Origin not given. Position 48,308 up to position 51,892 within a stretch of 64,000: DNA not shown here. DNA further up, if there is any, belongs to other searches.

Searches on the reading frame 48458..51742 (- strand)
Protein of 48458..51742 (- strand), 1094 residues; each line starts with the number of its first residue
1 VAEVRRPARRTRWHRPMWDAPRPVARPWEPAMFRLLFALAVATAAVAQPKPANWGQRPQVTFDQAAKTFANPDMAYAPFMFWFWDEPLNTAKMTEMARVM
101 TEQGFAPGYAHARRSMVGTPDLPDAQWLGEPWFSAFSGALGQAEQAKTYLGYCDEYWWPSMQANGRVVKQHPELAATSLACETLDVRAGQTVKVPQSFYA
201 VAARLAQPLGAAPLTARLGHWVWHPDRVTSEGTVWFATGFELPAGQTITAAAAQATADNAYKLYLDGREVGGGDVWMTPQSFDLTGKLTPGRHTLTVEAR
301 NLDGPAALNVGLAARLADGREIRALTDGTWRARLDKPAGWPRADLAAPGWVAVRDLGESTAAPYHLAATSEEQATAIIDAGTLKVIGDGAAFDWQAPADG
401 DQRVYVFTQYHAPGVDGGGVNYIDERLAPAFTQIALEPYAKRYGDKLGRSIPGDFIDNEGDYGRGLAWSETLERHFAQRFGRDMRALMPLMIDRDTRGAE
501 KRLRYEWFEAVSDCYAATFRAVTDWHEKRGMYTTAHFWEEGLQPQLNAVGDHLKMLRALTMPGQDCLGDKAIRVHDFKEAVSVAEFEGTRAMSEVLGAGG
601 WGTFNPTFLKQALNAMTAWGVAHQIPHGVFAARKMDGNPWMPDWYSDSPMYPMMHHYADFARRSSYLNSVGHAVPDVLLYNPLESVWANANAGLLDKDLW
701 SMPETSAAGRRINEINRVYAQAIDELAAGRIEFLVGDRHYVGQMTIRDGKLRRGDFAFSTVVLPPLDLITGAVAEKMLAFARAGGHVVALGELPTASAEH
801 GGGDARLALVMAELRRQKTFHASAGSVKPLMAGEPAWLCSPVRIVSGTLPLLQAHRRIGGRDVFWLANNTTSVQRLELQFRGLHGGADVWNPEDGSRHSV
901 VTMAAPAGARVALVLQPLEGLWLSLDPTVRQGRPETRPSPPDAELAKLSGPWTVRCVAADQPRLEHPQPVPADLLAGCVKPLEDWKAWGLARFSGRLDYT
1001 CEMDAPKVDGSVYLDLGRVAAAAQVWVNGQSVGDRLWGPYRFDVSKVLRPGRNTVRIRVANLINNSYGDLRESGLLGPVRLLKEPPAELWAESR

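Call 9: search_protein_families(library=pfam, proteins=[window:48458-51742:-], max_evalue=0.01)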
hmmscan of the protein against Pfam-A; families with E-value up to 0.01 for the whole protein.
window:48458-51742:- (1094 aa): 6 families
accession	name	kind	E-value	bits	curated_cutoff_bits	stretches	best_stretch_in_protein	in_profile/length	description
PF17132.9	Glyco_hydro_106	-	1.7e-13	50.4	29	2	370-681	213-542/743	alpha-L-rhamnosidase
PF02837.24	Glyco_hydro_2_N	-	2.1e-08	34.7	28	1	1004-1066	76-140/169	Glycosyl hydrolases family 2, sugar binding domain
PF22666.2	Glyco_hydro_2_N2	-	5.7e-08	33.4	27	1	999-1065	52-123/167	Glycosyl hydrolase 2 galactose-binding domain-like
PF21467.3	BetaGal_gal-bd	-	0.00041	20.9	27.3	1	999-1038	4-42/62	Beta-galactosidase, galactose-binding domain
PF21226.3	MalQ_N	-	0.0021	18.8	24.1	0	274-302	53-81/91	MalQ N-terminal beta sandwich domain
PF13364.12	BetaGal_ABD2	-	0.003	18.7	23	0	1008-1035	49-77/112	Beta-galactosidase second all-beta domain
